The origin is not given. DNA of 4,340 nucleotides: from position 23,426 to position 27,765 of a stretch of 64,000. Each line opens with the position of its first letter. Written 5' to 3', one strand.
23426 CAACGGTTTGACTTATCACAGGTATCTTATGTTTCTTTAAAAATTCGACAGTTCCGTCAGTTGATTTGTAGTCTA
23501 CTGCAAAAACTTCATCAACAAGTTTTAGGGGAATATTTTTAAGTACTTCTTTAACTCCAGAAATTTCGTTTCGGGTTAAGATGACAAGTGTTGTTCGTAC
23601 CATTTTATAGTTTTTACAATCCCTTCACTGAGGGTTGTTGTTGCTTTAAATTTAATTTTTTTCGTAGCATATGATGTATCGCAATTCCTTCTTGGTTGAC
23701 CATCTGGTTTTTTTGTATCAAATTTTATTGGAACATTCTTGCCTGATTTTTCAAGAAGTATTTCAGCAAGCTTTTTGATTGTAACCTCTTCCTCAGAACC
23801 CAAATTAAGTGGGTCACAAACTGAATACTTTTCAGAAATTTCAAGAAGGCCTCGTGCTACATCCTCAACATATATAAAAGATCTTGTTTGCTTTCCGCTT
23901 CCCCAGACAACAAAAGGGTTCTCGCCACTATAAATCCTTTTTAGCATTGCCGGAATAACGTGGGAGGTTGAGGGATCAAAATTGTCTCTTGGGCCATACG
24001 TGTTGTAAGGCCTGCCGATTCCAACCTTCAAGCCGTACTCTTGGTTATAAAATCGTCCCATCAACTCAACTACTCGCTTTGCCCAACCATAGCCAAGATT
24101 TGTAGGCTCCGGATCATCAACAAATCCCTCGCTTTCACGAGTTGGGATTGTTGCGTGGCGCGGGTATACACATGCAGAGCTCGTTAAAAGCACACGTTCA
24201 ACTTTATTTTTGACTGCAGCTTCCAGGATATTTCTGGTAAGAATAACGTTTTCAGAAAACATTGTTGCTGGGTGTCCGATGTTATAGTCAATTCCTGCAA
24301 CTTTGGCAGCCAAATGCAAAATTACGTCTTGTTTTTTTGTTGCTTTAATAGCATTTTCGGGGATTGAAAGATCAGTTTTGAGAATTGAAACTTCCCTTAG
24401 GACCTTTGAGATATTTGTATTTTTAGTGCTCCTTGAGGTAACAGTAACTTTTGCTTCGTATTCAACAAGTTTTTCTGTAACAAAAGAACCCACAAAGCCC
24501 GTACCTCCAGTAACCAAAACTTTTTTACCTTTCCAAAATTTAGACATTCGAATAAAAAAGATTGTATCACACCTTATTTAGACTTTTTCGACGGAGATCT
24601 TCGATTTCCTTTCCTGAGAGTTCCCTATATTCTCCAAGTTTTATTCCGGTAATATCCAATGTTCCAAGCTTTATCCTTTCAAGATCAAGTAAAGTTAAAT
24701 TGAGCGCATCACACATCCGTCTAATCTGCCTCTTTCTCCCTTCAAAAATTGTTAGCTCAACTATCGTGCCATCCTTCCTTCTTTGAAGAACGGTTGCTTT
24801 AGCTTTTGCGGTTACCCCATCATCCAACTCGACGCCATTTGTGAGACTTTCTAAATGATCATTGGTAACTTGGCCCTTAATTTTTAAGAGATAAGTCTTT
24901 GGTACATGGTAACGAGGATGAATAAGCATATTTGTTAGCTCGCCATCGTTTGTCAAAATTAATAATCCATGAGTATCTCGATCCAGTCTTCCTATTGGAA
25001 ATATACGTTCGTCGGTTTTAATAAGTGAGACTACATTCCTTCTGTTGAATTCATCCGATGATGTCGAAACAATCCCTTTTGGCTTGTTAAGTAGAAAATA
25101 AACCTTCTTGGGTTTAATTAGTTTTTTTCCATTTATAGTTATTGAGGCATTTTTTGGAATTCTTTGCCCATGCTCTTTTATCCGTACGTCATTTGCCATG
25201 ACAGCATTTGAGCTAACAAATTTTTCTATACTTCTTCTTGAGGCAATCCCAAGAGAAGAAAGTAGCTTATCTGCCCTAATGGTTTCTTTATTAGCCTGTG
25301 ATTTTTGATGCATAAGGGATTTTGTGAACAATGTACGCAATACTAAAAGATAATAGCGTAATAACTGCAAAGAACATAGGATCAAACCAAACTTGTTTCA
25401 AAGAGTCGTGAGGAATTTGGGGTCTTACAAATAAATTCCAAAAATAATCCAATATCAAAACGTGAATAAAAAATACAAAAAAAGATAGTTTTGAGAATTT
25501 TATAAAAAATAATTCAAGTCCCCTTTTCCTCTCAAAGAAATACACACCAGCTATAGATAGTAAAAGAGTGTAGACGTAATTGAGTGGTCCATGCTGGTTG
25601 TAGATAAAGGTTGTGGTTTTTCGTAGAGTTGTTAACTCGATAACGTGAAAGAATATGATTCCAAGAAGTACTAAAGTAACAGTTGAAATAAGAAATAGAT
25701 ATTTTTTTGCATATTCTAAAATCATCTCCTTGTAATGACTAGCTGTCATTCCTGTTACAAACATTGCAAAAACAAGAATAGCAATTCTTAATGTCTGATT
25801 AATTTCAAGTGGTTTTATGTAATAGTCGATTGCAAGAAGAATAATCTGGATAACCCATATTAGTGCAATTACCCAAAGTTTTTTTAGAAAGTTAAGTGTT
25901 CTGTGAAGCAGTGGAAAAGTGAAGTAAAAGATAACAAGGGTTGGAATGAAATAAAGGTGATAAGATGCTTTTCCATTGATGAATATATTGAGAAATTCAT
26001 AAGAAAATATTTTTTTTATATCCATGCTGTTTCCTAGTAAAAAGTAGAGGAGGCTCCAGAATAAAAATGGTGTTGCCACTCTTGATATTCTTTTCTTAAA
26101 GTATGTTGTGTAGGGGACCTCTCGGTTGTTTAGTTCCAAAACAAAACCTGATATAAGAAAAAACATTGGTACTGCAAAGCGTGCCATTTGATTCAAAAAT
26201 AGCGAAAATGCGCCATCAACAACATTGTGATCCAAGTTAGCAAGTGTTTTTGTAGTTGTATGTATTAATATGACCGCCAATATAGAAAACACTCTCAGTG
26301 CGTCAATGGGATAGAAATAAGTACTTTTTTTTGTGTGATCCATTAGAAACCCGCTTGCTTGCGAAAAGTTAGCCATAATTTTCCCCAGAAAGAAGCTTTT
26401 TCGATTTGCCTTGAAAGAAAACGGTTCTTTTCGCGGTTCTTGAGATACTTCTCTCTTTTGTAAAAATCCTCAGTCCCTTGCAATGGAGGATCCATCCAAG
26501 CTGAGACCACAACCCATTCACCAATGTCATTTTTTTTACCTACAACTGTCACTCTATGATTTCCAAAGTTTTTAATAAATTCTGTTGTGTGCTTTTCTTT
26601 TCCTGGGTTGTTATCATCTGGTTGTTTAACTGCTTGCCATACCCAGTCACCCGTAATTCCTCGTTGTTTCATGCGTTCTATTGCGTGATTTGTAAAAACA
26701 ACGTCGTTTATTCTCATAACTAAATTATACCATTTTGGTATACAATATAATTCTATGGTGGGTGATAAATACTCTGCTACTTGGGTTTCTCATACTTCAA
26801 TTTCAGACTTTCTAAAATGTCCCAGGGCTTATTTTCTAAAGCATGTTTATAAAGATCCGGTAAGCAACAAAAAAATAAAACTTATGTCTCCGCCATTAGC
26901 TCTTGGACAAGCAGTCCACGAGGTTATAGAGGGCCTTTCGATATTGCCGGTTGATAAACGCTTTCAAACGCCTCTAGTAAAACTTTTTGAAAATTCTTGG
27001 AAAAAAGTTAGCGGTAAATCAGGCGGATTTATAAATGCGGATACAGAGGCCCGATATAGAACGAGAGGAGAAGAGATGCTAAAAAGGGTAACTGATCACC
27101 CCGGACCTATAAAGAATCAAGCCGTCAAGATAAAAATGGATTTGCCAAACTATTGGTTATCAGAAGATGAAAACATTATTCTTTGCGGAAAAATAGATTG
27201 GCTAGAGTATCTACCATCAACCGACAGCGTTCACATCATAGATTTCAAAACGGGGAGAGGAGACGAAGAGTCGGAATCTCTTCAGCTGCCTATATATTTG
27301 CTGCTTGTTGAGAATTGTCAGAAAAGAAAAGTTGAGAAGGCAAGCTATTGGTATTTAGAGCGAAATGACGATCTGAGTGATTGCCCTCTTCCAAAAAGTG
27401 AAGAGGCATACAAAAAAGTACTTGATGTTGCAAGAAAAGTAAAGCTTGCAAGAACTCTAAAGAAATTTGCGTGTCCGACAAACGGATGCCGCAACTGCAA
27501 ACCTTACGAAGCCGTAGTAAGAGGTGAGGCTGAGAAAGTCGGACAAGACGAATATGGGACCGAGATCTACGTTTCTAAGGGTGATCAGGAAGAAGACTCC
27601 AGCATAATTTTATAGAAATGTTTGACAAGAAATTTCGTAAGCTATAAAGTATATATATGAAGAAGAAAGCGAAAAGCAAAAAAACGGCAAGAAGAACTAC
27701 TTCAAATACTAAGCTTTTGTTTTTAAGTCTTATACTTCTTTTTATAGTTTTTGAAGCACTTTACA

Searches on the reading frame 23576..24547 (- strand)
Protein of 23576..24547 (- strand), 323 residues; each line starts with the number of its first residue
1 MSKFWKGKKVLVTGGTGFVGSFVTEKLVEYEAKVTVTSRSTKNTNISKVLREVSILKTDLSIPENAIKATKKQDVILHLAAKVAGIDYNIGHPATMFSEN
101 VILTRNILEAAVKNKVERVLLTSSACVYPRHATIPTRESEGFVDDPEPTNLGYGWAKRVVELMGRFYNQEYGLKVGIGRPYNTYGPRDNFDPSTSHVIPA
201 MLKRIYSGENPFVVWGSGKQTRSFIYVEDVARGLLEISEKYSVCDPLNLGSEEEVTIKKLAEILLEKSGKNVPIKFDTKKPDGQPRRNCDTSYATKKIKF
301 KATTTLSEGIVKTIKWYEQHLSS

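Call 37: search_protein_families(library=pfam, proteins=[window:23576-24547:-], max_evalue=0.001)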
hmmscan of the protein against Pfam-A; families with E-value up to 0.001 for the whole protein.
window:23576-24547:- (323 aa): 8 families
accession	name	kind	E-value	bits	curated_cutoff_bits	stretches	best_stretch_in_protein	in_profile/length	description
PF01370.27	Epimerase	-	1.9e-57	194.9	20.9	1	10-242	1-229/240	NAD dependent epimerase/dehydratase family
PF16363.11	GDP_Man_Dehyd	-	9.8e-37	127.6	27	1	11-312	1-331/332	GDP-mannose 4,6 dehydratase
PF01073.25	3Beta_HSD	-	5.2e-14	52.4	22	1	11-232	1-223/280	3-beta hydroxysteroid dehydrogenase/isomerase family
PF07993.18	NAD_binding_4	-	6.4e-13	48.9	20.1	1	12-192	1-211/258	Male sterility protein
PF13460.12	NAD_binding_10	-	1.9e-11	44.6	27.2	1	14-129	1-103/184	NAD(P)H-binding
PF02719.21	Polysacc_synt_2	-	1.1e-09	38.3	20.2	1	10-124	1-128/293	Polysaccharide biosynthesis protein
PF05368.20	NmrA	-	3.2e-06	27.4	27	1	8-123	3-106/298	NmrA-like family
PF04321.23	RmlD_sub_bind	-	0.00015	21.4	27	1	9-163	2-135/287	RmlD substrate binding domain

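Call 45: search_protein_families(library=ncbifam, proteins=[window:23576-24547:-], max_evalue=1e-10)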
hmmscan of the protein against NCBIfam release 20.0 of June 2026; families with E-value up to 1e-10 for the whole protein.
window:23576-24547:- (323 aa): 19 families
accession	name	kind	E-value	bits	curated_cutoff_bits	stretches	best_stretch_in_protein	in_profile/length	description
NF047922.1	GDPFucSynFcl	equivalog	1.9e-61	208.2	500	1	7-320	2-304/308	GDP-L-fucose synthase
TIGR04180.1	EDH_00030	hypoth_equivalog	4.6e-40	137.5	475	1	10-280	1-268/297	NAD-dependent 4,6-dehydratase LegB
TIGR01181.1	dTDP_gluc_dehyt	equivalog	3.5e-37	128.2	365.1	1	9-320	1-314/321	dTDP-glucose 4,6-dehydratase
TIGR01179.1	galE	equivalog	8.9e-29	100.4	262.3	1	9-320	1-328/332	UDP-glucose 4-epimerase GalE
TIGR02197.1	heptose_epim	equivalog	2.6e-26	92.6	274.6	1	10-319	1-315/316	ADP-glyceromanno-heptose 6-epimerase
TIGR03466.1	HpnA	hypoth_equivalog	2.1e-20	72.9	367.65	1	9-273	2-251/327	hopanoid-associated sugar epimerase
NF007582.0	PRK10217.1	equivalog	4.6e-20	72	698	1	8-317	2-331/355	dTDP-glucose 4,6-dehydratase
NF007490.0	PRK10084.1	subfamily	1.4e-19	70.4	649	1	156-318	170-335/361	dTDP-glucose 4,6-dehydratase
TIGR02622.1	CDP_4_6_dhtase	equivalog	1.1e-17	64.2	278.45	1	4-320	1-333/352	CDP-glucose 4,6-dehydratase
NF005998.1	PRK08125.1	equivalog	1.2e-17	63.5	777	1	6-270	314-587/649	bifunctional UDP-4-amino-4-deoxy-L-arabinose formyltransferase/UDP-glucuronic acid oxidase ArnA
NF008872.0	PRK11908.1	equivalog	1.7e-16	60.2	294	1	8-268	2-271/349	bifunctional UDP-4-keto-pentose/UDP-xylose synthase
NF042423.1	oxyalk_red_Shew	equivalog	4.3e-16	58.9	580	1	8-233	9-216/331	2-alkyl-3-oxoalkanoate reductase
TIGR01777.1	yfcH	hypoth_equivalog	1.3e-15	57.7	207.35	0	10-131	1-119/292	TIGR01777 family oxidoreductase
NF042422.1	oxyalk_red_OleD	equivalog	1.3e-15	57.6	580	1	9-240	2-217/329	2-alkyl-3-oxoalkanoate reductase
NF007956.0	PRK10675.1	subfamily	1.3e-14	54.1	394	1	9-320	2-332/338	UDP-glucose 4-epimerase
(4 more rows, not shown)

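Call 64: search_solved_structures(query=window:23576-24547:-, max_evalue=1e-15)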
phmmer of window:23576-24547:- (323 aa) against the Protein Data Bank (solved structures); distinct sequences matched with E-value up to 1e-15: 54.
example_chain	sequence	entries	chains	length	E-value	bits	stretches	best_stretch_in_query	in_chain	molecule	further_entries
7ll6_A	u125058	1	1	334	2.1e-46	161.8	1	6-312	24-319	GDP-L-fucose synthase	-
8du0_A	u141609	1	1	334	2.7e-46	161.5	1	6-310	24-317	GDP-L-fucose synthase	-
8sg0_A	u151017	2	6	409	1.3e-42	149.3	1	4-321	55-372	GDP-mannose 3,5-epimerase | GDP-mannose 3,5 epimerase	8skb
2c59_A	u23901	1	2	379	9.9e-42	146.5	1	4-321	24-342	GDP-MANNOSE-3', 5'-EPIMERASE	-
1bsv_A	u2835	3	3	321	1.2e-41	146.2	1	66-319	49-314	PROTEIN (GDP-FUCOSE SYNTHETASE) | GDP-FUCOSE SYNTHETASE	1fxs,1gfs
2c5e_A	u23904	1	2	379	1.2e-41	146.2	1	4-321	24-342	GDP-MANNOSE-3', 5'-EPIMERASE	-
1e6u_A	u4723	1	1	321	2.1e-41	145.4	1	66-319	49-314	GDP-FUCOSE SYNTHETASE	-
1bws_A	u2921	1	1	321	2.2e-41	145.3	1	66-319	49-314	PROTEIN (GDP-4-KETO-6-DEOXY-D-MANNOSE EPIMERASE/REDUCTASE)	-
2c54_A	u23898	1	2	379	2.5e-41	145.1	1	4-321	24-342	GDP-MANNOSE-3', 5'-EPIMERASE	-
2c5a_A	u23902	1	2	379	3.4e-41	144.7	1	4-321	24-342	GDP-MANNOSE-3', 5'-EPIMERASE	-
1e7s_A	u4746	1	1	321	4.4e-41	144.4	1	66-319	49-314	GDP-FUCOSE SYNTHETASE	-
1e7q_A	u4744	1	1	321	5.2e-41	144.1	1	66-319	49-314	GDP-FUCOSE SYNTHETASE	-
1e7r_A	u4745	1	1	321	3.4e-40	141.4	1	66-319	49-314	GDP-FUCOSE SYNTHETASE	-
4b8z_A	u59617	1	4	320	3.7e-40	141.3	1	4-319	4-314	GDP-L-FUCOSE SYNTHASE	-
4b8w_A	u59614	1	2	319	4e-40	141.2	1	4-319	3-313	GDP-L-FUCOSE SYNTHASE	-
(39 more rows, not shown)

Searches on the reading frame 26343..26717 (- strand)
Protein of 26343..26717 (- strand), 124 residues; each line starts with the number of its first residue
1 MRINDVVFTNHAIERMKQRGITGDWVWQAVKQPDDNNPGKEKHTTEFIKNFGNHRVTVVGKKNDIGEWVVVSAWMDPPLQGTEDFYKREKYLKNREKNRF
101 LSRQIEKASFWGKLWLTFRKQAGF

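Call 79: search_protein_families(library=pfam, proteins=[window:26343-26717:-], max_evalue=0.01)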
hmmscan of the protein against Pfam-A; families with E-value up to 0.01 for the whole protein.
window:26343-26717:- (124 aa): 1 family
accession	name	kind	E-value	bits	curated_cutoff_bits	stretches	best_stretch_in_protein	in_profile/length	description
PF14076.12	DUF4258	-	1.2e-06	29.1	25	1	8-71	1-67/71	Domain of unknown function (DUF4258)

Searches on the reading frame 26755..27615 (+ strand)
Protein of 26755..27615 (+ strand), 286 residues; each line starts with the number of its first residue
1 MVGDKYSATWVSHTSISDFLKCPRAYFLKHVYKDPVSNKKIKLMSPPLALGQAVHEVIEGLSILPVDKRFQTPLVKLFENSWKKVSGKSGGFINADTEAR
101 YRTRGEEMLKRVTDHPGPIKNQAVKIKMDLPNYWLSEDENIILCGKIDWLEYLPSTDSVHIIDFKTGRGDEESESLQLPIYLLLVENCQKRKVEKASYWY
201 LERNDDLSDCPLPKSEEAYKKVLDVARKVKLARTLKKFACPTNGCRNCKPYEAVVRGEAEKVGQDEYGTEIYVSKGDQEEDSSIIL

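Call 37: search_protein_families(library=pfam, proteins=[window:26755-27615:+], max_evalue=0.001)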
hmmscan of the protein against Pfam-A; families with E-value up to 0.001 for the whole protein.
window:26755-27615:+ (286 aa): 2 families
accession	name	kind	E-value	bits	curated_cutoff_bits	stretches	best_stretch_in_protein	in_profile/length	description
PF12705.13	PDDEXK_1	-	7e-23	82.3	22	1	11-248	2-240/247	PD-(D/E)XK nuclease superfamily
PF01930.23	Cas_Cas4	-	0.00017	22.1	22.7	1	145-251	54-155/160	Domain of unknown function DUF83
